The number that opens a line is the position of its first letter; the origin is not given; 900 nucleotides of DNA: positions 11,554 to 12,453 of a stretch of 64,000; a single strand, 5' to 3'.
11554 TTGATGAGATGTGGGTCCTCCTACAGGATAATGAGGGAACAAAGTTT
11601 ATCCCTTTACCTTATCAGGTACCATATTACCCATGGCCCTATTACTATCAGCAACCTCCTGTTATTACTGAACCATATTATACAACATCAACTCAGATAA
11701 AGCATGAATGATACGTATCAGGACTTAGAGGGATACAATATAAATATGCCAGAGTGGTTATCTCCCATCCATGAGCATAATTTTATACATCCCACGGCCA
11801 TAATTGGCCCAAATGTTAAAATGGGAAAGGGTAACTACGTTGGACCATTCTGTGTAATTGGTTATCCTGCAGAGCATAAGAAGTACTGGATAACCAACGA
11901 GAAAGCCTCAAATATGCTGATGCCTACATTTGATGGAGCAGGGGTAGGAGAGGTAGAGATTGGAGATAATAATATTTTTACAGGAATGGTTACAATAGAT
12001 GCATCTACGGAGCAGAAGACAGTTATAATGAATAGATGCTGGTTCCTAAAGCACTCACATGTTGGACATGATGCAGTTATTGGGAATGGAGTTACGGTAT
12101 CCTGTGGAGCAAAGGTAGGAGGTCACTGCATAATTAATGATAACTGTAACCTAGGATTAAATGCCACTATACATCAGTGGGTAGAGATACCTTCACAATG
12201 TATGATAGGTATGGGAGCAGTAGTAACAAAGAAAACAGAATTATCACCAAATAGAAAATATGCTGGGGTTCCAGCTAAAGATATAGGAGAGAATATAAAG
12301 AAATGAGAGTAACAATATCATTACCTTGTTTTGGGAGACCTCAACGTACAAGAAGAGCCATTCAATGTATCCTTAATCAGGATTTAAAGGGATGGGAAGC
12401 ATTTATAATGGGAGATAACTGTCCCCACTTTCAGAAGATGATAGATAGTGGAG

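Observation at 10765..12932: Envelope-modification-like cassette: bitopic membrane/lipoprotein-like protein, truncated LpxA-like acyltransferase and GT2 glycosyltransferase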

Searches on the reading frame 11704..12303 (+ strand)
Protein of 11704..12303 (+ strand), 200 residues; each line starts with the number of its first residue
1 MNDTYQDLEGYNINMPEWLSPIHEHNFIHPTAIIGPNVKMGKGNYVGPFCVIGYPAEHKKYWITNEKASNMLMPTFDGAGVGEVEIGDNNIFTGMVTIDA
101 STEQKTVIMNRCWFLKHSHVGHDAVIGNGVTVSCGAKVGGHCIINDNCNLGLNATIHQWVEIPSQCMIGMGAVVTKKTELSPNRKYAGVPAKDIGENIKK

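Call 3: search_protein_families(library=pfam, proteins=[window:11704-12303:+], max_evalue=1)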
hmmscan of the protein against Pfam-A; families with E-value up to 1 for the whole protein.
window:11704-12303:+ (200 aa): 8 families
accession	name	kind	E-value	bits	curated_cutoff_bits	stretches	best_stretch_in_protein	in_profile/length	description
PF00132.30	Hexapep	-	8e-20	70.1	27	4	22-53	4-35/36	Bacterial transferase hexapeptide (six repeats)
PF25084.1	LbH_EIF2B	-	4.6e-08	33.5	54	1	104-183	26-102/105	EIF2B subunit epsilon LbH domain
PF14602.12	Hexapep_2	-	1.8e-06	28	27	2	143-176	3-34/34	Hexapeptide repeat of succinyl-transferase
PF25087.1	GMPPB_C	-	0.00056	20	39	1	115-198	25-104/110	GMPPB C-terminal domain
PF24894.1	Hexapep_GlmU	-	0.0062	17.1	23.3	2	92-155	21-82/104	GlmU-like, C-terminal hexapeptide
PF21711.3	DCTN5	-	0.035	14.2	40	0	136-176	85-124/182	Dynactin subunit 5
PF06328.17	Lep_receptor_Ig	-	0.11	12.9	28.8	1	131-159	12-42/94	Ig-like C2-type domain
PF25412.1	zf-C2H2_ZNF592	-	0.16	12.3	27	0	106-119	16-29/45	ZNF592-like C2H2 zinc finger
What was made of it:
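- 11704..12306 (+): Short LpxA-like left-handed beta-helix acetyltransferase (200 aa), Pcryo_0615/8E62 type; core component 1. Hexapep 8e-20 (call 3).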

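Call 4: search_protein_families(library=ncbifam, proteins=[window:11704-12303:+], max_evalue=1)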
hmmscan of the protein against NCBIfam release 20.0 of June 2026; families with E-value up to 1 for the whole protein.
window:11704-12303:+ (200 aa): 49 families (the best 25 are shown)
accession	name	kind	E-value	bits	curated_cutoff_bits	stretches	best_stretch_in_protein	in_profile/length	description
NF003657.0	PRK05289.1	equivalog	1.8e-30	106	226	2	83-176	81-177/264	acyl-ACP--UDP-N-acetylglucosamine O-acyltransferase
TIGR01852.1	lipid_A_lpxA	equivalog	9.6e-30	103.7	231.05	2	82-176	75-172/254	acyl-ACP--UDP-N-acetylglucosamine O-acyltransferase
TIGR03570.1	NeuD_NnaD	subfamily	1.9e-27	96.2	160.8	2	83-192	99-202/202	NeuD/PglB/VioB family sugar acetyltransferase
NF002060.0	PRK00892.1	subfamily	2e-13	50.2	207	2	81-196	203-317/345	UDP-3-O-(3-hydroxymyristoyl)glucosamine N-acyltransferase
TIGR01853.1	lipid_A_lpxD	equivalog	3.1e-12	46.1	242.5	2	81-197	194-308/325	UDP-3-O-(3-hydroxymyristoyl)glucosamine N-acyltransferase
TIGR02287.1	PaaY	equivalog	4.1e-11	42.9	319.6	2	115-194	61-139/192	phenylacetic acid degradation protein PaaY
TIGR03532.1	DapD_Ac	equivalog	1.1e-08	35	231.75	1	100-195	117-212/231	2,3,4,5-tetrahydropyridine-2,6-dicarboxylate N-acetyltransferase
NF050158.1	CarbAnhydGPos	equivalog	2.6e-08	33.7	250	1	103-194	52-140/172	gamma carbonic anhydrase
NF007240.0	PRK09677.1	equivalog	5.8e-07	29.2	243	1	142-194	131-181/192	putative lipopolysaccharide biosynthesis O-acetyl transferase WbbJ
NF041874.1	EPS_EpsC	equivalog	1.2e-06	28.3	150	1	118-194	88-164/168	serine O-acetyltransferase EpsC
NF007797.0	PRK10502.1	subfamily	5.2e-06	26.2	192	1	143-197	127-179/183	WcaF family extracellular polysaccharide biosynthesis acetyltransferase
TIGR03308.1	phn_thr-fam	hypoth_equivalog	2.9e-05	24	201.65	2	116-146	107-137/204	phosphonate metabolim protein, transferase hexapeptide repeat family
NF008808.1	PRK11830.1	equivalog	3e-05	23.7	204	1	117-180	113-184/243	2,3,4,5-tetrahydropyridine-2,6-dicarboxylate N-succinyltransferase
NF010150.1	PRK13627.1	equivalog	3.1e-05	23.8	305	2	22-50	13-41/196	carnitine operon protein CaiE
NF052502.1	man1P_GTase_Rv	exception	0.00011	21.2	440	1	96-181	255-331/352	mannose-1-phosphate guanylyltransferase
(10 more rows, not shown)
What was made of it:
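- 11704..12306 (+): LpxA 106 bits and NeuD 96 bits, both below cut-offs (call 4).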

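Call 5: search_protein_families(library=phrogs, proteins=[window:11704-12303:+], max_evalue=0.01)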
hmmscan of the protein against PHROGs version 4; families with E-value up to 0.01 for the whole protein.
window:11704-12303:+ (200 aa): 5 families
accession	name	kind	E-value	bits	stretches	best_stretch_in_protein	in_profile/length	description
phrog_5353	-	unknown function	2.6e-13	51.1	1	105-179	24-94/256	-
phrog_16087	-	unknown function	6.4e-06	26.7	1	140-194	116-168/217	-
phrog_2154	-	unknown function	2.2e-05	25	2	127-176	92-143/185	-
phrog_5070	-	unknown function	0.00049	20.6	1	97-183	92-178/182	-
phrog_30105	-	unknown function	0.0035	17.5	0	143-198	228-281/307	-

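Call 7: search_solved_structures(query=window:11704-12303:+, max_evalue=0.001, show_alignments=3)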
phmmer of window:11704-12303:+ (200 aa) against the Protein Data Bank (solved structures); distinct sequences matched with E-value up to 0.001: 61 (the best 60 are shown).
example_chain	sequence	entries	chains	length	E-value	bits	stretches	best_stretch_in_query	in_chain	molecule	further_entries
8e62_A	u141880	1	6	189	5.5e-32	114.1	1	26-199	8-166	UDP-N-acetylglucosamine acyltransferase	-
4r36_A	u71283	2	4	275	1.8e-13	53.6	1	83-174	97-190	Putative acyl-[acyl-carrier-protein]--UDP-N-acetylglucosamine O-acyltransferase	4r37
1j2z_A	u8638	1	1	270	2.2e-13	53.3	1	82-173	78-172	Acyl-[acyl-carrier-protein]--UDP-N-acetylglucosamine O-acyltransferase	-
7oj6_A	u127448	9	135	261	4.7e-13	52.2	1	28-177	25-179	Acyl-[acyl-carrier-protein]-UDP-N-acetylglucosamine O-acyltransferase | Acyl-[acyl-carrier-protein]--UDP-N-acetylglucosamine O-acyltransferase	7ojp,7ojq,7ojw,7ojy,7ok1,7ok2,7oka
5dem_A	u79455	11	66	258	6.1e-13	51.9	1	28-177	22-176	Acyl-[acyl-carrier-protein]--UDP-N-acetylglucosamine O-acyltransferase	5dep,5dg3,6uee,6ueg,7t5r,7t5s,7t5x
3hsq_A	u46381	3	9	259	7.5e-13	51.6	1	23-194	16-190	Acyl-[acyl-carrier-protein]--UDP-N-acetylglucosamine O-acyltransferase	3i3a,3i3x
4e6u_A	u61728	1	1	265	1e-12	51.1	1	84-198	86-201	Acyl-[acyl-carrier-protein]--UDP-N-acetylglucosamine O-acyltransferase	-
4e6t_A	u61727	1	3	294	1.2e-12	50.9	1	84-198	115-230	Acyl-[acyl-carrier-protein]--UDP-N-acetylglucosamine O-acyltransferase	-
4eqy_A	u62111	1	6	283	3.7e-12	49.3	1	85-175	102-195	Acyl-[acyl-carrier-protein]--UDP-N-acetylglucosamine O-acyltransferase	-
5jxx_A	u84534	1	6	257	4.7e-11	45.7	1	24-195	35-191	Acyl-[acyl-carrier-protein]--UDP-N-acetylglucosamine O-acyltransferase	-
2jf2_A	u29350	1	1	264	8.5e-11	44.9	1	77-173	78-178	ACYL-[ACYL-CARRIER-PROTEIN]--UDP-N-ACETYLGLUCOSAMINE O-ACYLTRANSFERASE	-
5f42_A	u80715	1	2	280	9.6e-11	44.7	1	33-177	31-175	Acyl-[acyl-carrier-protein]--UDP-N-acetylglucosamine O-acyltransferase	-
1lxa_A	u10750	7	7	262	1.2e-10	44.4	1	34-173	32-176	UDP N-ACETYLGLUCOSAMINE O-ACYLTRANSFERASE | Acyl-[acyl-carrier-protein]--UDP-N-acetylglucosamine O-acyltransferase | UDP-N-acetylglucosamine acyltransferase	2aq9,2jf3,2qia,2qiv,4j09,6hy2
6p9p_A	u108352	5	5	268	1.2e-10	44.3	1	34-173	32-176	Acyl-[acyl-carrier-protein]--UDP-N-acetylglucosamine O-acyltransferase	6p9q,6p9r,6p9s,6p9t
7okc_A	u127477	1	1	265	1.5e-10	44.1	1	83-173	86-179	Acyl-[acyl-carrier-protein]--UDP-N-acetylglucosamine O-acyltransferase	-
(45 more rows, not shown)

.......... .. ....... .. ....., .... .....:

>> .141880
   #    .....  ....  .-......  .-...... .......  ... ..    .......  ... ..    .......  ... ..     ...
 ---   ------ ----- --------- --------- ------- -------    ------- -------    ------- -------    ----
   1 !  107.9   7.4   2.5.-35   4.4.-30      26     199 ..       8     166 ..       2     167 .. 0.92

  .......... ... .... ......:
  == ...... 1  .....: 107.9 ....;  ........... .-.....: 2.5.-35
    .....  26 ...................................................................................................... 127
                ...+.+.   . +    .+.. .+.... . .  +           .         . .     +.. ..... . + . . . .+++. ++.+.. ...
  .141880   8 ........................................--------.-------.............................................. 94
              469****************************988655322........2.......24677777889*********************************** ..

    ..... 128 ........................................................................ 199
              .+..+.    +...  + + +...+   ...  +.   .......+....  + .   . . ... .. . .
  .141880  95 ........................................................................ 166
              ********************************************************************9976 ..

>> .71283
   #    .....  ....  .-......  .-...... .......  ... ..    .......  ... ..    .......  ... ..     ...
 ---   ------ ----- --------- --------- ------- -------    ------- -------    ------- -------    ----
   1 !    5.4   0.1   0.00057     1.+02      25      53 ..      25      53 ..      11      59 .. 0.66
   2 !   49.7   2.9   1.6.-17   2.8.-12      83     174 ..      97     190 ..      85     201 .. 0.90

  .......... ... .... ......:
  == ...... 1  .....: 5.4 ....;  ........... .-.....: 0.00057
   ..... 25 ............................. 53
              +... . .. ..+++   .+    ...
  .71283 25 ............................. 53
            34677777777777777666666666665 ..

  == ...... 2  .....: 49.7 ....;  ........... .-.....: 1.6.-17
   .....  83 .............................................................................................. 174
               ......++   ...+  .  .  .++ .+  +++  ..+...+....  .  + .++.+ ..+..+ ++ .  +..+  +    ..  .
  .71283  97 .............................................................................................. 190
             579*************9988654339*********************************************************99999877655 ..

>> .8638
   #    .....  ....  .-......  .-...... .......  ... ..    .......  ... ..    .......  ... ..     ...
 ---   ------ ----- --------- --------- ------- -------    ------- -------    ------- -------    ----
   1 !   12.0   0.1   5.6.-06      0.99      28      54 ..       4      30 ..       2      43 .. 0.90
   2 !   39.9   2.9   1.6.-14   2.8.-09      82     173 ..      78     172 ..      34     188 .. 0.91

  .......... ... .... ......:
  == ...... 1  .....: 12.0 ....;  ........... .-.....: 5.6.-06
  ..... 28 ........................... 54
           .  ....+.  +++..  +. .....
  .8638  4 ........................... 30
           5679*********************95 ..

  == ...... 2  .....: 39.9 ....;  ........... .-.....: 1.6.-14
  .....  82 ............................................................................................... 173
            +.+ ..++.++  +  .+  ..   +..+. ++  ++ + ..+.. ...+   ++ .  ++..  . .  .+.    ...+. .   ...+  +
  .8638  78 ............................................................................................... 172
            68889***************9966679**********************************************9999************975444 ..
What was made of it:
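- On Pcryo_0615-type short LpxA-like sugar N-acetyltransferases (PDB 8E62): E 5.5e-32, query 26-199 vs chain 8-166 (call 7).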

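Call 9: find_homologous_proteins(query=window:11704-12303:+, max_evalue=0.00001)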
Query window:11704-12303:+ (200 aa): 1184 proteins with E <= 0.00001 among 1472 candidates; the best 120 are listed.
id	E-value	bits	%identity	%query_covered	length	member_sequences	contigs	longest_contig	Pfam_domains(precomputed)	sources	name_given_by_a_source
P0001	3.9e-133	459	99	100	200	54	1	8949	PF14602.13,PF00132.31,PF25087.2,PF25084.2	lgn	-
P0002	5.9e-92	325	84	80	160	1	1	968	PF00132.31,PF25087.2,PF25084.2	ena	-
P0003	1.4e-91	324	76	95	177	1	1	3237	PF14602.13,PF00132.31,PF25087.2,PF25084.2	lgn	-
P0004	6.0e-79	282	64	97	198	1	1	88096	PF00132.31,PF25087.2,PF25084.2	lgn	-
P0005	1.4e-74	268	60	95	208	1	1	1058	PF00132.31,PF25087.2,PF25084.2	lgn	-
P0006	3.0e-73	264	67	94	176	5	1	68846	PF00132.31,PF25087.2,PF25084.2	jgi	-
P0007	7.9e-71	256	61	94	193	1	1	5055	PF00132.31,PF25087.2,PF25084.2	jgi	jgi:UDP-N-acetylglucosamine acyltransferase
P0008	1.9e-70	255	63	93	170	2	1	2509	PF00132.31,PF25087.2,PF25084.2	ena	-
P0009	7.7e-69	249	62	87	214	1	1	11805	PF14602.13,PF00132.31,PF25087.2,PF25084.2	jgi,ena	-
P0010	7.8e-69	249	62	94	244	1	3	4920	PF00132.31,PF25087.2,PF25084.2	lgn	-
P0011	1.6e-68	248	62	94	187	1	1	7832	PF00132.31,PF25087.2,PF25084.2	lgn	-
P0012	3.5e-67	244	62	95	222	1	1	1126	PF14602.13,PF00132.31,PF25087.2,PF25084.2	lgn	-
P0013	5.0e-67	243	67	89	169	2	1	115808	PF00132.31,PF25087.2,PF25084.2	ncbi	-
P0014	8.5e-67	243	61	95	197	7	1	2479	PF00132.31,PF25087.2,PF25084.2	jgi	jgi:UDP-N-acetylglucosamine acyltransferase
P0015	8.6e-67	243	59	94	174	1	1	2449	PF00132.31,PF25087.2,PF25084.2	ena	-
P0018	2.7e-66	241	60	94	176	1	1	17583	PF00132.31,PF25087.2,PF25084.2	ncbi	-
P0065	4.4e-60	221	56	86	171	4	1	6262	PF00132.31,PF25087.2,PF25084.2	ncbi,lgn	-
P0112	1.3e-55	206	52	100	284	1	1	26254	PF00132.31,PF25087.2,PF25084.2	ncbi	-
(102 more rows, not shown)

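Call 11: find_encoding_contigs(protein=P0004, flank=6000, max_places=3)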
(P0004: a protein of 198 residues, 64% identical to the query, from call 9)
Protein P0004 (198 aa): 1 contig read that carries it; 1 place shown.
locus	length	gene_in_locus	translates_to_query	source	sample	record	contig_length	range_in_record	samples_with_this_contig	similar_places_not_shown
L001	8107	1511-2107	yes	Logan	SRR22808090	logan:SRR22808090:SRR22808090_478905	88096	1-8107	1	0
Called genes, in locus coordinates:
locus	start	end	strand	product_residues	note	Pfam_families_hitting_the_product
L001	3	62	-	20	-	?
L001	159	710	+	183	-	PF13532:2OG-FeII_Oxy_2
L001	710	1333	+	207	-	-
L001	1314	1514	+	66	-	-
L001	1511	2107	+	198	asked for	PF00132:Hexapep (weak), PF25084:LbH_EIF2B (weak), PF25087:GMPPB_C (weak), PF00132:Hexapep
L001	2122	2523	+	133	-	-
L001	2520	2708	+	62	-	-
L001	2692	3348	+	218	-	PF00535:Glycos_transf_2 (faint)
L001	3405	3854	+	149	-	-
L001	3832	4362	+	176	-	-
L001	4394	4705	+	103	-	-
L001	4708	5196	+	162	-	-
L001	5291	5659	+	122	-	-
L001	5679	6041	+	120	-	-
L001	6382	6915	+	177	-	-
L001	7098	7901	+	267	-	-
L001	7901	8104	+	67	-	-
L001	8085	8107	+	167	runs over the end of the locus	-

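Call 12: find_encoding_contigs(protein=P0013, flank=6000, max_places=3)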
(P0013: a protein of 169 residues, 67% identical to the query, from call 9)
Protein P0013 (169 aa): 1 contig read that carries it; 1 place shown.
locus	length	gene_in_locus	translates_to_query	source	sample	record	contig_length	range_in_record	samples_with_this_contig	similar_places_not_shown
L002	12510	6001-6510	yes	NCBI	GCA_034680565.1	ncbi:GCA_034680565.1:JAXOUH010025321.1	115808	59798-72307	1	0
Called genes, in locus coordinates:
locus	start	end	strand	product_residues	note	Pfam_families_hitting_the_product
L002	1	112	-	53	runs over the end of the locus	-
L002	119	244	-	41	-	-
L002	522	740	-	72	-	-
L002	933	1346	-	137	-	-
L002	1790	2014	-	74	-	-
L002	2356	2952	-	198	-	-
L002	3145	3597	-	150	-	-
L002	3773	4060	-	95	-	-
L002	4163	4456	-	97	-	-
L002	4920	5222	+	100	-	-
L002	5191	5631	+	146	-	PF13532:2OG-FeII_Oxy_2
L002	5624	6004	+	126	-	-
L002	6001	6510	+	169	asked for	PF25084:LbH_EIF2B (faint), PF25087:GMPPB_C (faint), PF00132:Hexapep (weak)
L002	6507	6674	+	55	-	-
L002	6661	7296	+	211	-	-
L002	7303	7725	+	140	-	-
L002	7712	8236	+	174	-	-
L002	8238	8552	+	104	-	-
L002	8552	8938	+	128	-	-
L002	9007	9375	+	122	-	-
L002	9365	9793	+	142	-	-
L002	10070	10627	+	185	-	-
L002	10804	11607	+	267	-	-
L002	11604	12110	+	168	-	-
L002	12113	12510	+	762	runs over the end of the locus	-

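Call 14: search_dna_similar(query=window:11704-12303:+, collection=phages, mode=protein, max_rows=30)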
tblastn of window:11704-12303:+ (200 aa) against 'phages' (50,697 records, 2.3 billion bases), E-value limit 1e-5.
Records with a match: 8; places in all: 8; records where one place covers at least 80% of the query: 2.
Best place of each record, by identity: <60% 8.
By first word of the organism name: Bacteriophage 3; Acinetobacter 2; Salmonella 1; Pseudomonas 1; uncultured 1.
By host as written in the record: - 6; Homo sapiens 1; Pseudomonas aeruginosa 1.
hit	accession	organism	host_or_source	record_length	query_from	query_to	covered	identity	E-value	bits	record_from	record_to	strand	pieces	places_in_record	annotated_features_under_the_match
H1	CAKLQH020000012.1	Acinetobacter phage MD-2021a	not known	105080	16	199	92%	27.1%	3e-11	67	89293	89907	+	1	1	lpxA: UDP-N-acetylglucosamine acetyltransferase | fabZ: (3R)-hydroxymyristoyl-ACP dehydratase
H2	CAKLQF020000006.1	Acinetobacter phage MD-2021a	not known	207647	16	199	92%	27.1%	3e-11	67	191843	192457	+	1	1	lpxA: UDP-N-acetylglucosamine acetyltransferase | fabZ: (3R)-hydroxymyristoyl-ACP dehydratase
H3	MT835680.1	Bacteriophage sp.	human fecal samples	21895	28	169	71%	30.7%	1e-12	71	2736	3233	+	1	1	record has no annotation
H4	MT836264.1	Bacteriophage sp.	human fecal samples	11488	26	171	73%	29.1%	5e-10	64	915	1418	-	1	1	record has no annotation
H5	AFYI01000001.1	Salmonella enterica subsp. enterica serovar Infantis str. ...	Homo sapiens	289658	22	169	74%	28.1%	1e-9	63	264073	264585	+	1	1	acyl-[acyl-carrier-protein]-UDP-N- acetylglucosamine O-acyltransferase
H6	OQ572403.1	Pseudomonas phage Y1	Pseudomonas aeruginosa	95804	30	176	74%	27.5%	9e-10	63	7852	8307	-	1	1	record has no annotation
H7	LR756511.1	uncultured phage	metagenomic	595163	118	197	40%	45.0%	2e-8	59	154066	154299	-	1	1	record has no annotation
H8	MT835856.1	Bacteriophage sp.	human fecal samples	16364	28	176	75%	23.8%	5e-7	55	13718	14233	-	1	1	record has no annotation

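Call 19: find_related_loci(query=window:11704-12303:+, collection=viral_contigs, flank=6000)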
Query window:11704-12303:+ (200 aa) in viral_contigs; peptide patterns used: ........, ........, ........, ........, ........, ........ (x = any residue, [..] = any of these).
99 stretches matched a pattern; 98 encode a relative of the query (tblastn E <= 1e-3); the best 80 are kept; 80 distinct loci.
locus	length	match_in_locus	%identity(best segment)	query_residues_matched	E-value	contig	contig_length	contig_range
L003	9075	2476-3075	100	1-200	5e-134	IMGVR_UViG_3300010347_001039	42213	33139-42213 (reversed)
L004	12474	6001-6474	58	26-198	2e-58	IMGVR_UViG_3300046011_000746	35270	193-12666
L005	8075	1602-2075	60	26-198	4e-58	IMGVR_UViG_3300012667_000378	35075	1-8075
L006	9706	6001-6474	58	26-198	8e-58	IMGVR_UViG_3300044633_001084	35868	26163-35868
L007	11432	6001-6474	58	26-198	1e-57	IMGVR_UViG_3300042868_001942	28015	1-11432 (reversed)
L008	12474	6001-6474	58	26-198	5e-58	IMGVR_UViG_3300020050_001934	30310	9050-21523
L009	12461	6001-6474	58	26-198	6e-58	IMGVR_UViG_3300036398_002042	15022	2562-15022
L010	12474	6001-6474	58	26-198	6e-58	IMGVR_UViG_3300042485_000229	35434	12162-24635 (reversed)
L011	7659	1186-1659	58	26-198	1e-57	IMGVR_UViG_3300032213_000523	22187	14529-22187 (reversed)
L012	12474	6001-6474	57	26-198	6e-58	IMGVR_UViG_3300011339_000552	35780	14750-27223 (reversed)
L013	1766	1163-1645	57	26-200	3e-59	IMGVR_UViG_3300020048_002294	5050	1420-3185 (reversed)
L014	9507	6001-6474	58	26-198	2e-57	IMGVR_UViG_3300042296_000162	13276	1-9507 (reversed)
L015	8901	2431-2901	58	27-198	2e-57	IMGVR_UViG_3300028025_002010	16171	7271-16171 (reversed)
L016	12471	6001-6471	58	27-198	2e-57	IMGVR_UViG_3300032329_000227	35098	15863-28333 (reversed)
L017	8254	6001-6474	57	26-198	1e-56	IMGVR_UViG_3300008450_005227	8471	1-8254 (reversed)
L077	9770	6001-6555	40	19-199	2e-41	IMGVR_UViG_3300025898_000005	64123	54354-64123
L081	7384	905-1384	47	24-197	1e-40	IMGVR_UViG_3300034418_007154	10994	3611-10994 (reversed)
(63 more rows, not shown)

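Call 27: find_related_loci(query=A1, collection=genome_contigs, flank=8000)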
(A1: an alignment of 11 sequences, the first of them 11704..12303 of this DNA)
Query A1 (200 aa) in genome_contigs; peptide patterns used: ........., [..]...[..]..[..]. (x = any residue, [..] = any of these).
91 stretches matched a pattern; 67 encode a relative of the query (tblastn E <= 1e-3); 67 distinct loci.
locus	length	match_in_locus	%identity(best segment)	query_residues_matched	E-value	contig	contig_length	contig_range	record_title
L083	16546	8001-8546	38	19-197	3e-37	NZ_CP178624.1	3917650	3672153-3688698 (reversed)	Bdellovibrio sp. HCB185ZH chromosome, complete genome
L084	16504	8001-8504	43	26-192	7e-37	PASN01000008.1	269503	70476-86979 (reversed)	MAG: Halobacteriovoraceae bacterium isolate SAT180 163160, whole genome shotgun sequence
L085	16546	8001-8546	35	19-197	1e-34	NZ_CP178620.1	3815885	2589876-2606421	Bdellovibrio sp. HCB290 chromosome, complete genome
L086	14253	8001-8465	41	28-197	3e-33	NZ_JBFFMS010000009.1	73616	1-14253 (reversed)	MAG: Psychrobacter sp. isolate Mix_mud18.2022.04.53 k141_54158_length_73616_cov_13.6285, whole genome shotgun sequence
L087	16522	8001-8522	38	7-192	1e-31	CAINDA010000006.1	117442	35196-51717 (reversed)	MAG: uncultured Bacteroidetes bacterium isolate Kiruna_bin-09443 genome assembly, contig: bin-09443:06/72, whole genome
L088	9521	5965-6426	40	26-176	2e-31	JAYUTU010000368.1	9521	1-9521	MAG: Bdellovibrionales bacterium isolate GL121_UP_metabinner_1 GL121_UP_metabinner_1_367, whole genome shotgun sequence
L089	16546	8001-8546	35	19-197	6e-31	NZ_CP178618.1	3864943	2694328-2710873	Bdellovibrio sp. HCB209 chromosome, complete genome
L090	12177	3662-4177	38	24-192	3e-30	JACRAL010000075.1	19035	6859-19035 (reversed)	MAG: Bacteroidetes bacterium isolate NC_groundwater_1592_Pr3_B-0.1um_39_19 SR-2_scaffold_141_1468122, whole genome shotg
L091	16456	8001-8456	40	26-192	2e-29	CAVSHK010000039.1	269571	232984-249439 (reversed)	MAG: uncultured Bacteroidetes bacterium isolate MFD01476.bin.2.170 genome assembly, contig: contig_81791, whole genome s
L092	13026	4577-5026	39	26-192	2e-29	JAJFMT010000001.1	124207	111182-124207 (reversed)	MAG: Pseudobdellovibrio sp. isolate C_No_T20_A_bin.53 scaffold_52, whole genome shotgun sequence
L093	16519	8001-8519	35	23-192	4e-28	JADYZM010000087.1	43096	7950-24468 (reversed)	MAG: Flavobacteriales bacterium isolate SJ571 c_000001862069, whole genome shotgun sequence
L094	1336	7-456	35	36-197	1e-22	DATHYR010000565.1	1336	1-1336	MAG TPA_asm: Pseudomonadales bacterium isolate SMAG_U16216 k141_282115, whole genome shotgun sequence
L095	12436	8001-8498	34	27-169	8e-21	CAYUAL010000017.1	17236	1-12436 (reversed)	MAG TPA_asm: uncultured Alphaproteobacteria bacterium isolate SRP342105_co2_142 genome assembly, contig: NODE_3404_lengt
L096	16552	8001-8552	34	27-189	1e-19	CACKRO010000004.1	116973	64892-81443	MAG: uncultured Alphaproteobacteria bacterium isolate AG-457-D17 genome assembly, contig: AG-457-D17_NODE_4, whole genom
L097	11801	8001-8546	29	20-197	4e-19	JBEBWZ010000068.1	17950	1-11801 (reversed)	MAG: Solimonas flava isolate T2.bin.38 NODE_10818_length_17950_cov_5.895669, whole genome shotgun sequence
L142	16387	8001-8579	30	27-198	2e-18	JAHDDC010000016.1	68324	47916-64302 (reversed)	MAG: Hellea sp. isolate MAG-149 RZ_1117, whole genome shotgun sequence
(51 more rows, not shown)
